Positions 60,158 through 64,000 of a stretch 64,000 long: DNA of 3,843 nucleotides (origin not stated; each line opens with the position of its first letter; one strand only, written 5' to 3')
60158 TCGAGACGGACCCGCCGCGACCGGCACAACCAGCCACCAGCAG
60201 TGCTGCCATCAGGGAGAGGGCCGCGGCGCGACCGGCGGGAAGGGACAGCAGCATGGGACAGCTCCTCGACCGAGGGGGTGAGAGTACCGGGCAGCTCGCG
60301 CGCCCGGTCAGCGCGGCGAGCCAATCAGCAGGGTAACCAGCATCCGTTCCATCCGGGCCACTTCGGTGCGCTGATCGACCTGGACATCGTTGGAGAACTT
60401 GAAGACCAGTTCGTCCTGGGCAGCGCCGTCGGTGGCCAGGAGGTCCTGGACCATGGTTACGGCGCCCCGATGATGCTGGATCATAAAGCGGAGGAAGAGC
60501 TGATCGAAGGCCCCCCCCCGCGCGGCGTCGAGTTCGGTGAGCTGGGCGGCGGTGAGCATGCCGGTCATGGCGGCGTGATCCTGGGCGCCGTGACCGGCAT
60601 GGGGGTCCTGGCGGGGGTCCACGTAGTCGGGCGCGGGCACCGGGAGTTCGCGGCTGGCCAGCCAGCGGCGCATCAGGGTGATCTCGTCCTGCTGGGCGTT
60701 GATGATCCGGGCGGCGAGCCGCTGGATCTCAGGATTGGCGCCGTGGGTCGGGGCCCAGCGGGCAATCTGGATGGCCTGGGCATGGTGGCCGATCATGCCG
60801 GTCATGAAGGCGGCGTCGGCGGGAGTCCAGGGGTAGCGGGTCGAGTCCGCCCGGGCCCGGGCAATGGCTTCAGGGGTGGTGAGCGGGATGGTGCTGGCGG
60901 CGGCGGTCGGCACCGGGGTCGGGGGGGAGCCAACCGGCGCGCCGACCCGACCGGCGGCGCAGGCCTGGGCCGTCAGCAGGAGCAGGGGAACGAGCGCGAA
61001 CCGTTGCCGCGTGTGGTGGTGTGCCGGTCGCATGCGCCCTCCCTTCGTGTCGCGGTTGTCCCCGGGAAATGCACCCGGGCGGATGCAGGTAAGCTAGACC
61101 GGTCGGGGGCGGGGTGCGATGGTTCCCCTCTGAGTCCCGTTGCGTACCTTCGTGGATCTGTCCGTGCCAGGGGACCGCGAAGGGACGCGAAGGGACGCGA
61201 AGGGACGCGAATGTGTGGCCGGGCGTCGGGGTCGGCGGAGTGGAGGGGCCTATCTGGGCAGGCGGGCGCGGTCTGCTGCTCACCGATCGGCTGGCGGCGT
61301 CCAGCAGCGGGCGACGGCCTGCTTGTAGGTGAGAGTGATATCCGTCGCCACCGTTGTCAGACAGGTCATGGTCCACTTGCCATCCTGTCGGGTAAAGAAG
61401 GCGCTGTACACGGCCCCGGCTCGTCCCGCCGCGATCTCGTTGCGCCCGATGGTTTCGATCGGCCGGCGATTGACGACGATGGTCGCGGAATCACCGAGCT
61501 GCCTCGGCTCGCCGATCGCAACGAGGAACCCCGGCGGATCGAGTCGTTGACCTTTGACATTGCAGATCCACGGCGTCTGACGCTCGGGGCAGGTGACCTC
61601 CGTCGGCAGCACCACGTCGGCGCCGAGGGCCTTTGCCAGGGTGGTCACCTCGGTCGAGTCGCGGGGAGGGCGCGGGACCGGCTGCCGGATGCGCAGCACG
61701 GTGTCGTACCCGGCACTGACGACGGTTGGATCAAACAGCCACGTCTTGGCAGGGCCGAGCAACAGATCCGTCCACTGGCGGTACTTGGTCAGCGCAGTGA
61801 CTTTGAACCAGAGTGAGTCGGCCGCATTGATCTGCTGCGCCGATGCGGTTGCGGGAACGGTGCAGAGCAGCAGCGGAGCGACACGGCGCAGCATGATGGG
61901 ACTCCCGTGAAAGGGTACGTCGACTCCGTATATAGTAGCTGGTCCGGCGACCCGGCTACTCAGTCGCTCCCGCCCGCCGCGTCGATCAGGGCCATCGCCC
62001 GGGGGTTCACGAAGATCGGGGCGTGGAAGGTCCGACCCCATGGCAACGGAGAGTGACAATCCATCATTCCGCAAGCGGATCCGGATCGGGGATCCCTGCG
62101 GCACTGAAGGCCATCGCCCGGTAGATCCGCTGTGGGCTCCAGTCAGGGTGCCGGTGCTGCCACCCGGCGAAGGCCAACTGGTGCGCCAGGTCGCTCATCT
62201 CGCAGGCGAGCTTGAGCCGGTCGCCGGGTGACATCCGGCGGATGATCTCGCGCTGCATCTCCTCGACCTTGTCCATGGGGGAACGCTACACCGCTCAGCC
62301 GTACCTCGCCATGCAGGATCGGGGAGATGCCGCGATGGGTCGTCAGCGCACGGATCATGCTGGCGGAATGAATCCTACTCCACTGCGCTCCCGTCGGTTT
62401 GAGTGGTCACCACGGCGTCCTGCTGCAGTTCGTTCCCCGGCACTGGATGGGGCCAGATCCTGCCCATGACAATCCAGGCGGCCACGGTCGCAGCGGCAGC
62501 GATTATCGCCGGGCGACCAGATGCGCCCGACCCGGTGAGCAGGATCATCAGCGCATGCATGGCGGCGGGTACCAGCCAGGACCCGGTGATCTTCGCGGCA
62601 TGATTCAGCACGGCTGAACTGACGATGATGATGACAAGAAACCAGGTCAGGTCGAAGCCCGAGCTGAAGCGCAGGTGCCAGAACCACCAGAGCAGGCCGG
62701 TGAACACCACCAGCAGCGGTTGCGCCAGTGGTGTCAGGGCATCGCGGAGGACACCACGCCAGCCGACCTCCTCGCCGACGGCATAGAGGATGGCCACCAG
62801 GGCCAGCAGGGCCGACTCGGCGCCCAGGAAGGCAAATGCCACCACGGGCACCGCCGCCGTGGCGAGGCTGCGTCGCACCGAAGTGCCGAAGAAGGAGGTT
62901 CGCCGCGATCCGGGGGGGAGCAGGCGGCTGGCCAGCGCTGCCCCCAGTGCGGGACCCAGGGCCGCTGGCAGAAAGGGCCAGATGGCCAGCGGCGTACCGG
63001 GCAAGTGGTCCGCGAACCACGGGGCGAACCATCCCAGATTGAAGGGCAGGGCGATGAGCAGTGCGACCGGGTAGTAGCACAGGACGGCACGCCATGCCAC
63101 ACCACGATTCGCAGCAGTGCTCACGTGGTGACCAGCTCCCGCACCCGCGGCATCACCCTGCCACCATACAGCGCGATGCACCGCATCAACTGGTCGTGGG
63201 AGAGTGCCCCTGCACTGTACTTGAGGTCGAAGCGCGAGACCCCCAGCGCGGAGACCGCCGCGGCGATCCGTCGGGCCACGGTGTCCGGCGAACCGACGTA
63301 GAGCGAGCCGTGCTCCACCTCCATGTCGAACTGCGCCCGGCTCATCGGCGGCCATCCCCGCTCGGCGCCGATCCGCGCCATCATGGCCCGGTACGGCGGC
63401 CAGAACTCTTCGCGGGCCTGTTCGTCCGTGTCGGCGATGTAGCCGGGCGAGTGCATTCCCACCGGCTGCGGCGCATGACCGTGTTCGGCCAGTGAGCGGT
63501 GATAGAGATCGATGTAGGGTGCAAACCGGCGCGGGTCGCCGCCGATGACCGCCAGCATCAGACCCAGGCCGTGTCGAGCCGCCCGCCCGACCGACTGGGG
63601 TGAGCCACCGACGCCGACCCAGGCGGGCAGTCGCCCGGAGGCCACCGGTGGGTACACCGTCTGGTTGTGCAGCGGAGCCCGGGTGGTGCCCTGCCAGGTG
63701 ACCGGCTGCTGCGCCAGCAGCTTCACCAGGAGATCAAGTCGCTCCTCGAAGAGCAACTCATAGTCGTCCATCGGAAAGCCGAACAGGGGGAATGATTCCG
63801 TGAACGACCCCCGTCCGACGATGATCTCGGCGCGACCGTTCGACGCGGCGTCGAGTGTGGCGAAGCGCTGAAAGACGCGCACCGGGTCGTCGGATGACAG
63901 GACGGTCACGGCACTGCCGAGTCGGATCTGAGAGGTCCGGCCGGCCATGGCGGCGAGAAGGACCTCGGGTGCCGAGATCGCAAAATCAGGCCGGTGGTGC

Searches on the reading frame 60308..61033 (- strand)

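Call 78: search_protein_families(library=pfam, proteins=[window:60308-61033:-], max_evalue=0.00001)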
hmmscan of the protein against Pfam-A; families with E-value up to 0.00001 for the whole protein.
window:60308-61033:- (241 aa): 2 families
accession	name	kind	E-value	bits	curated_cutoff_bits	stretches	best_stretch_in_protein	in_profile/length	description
PF03713.19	DUF305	-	8.1e-41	140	27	1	73-232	1-151/151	Domain of unknown function (DUF305)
PF13628.12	DUF4142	-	1.3e-09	38.8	27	1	72-205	2-114/138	Domain of unknown function (DUF4142)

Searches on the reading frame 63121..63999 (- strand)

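Call 78: search_protein_families(library=pfam, proteins=[window:63121-63999:-], max_evalue=0.00001)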
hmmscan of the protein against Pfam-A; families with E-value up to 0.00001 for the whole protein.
window:63121-63999:- (292 aa): 1 family
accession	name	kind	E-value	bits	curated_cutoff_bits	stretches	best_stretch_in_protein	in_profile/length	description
PF00296.26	Bac_luciferase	-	4.9e-46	158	27.9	1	1-254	45-312/314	Luciferase-like monooxygenase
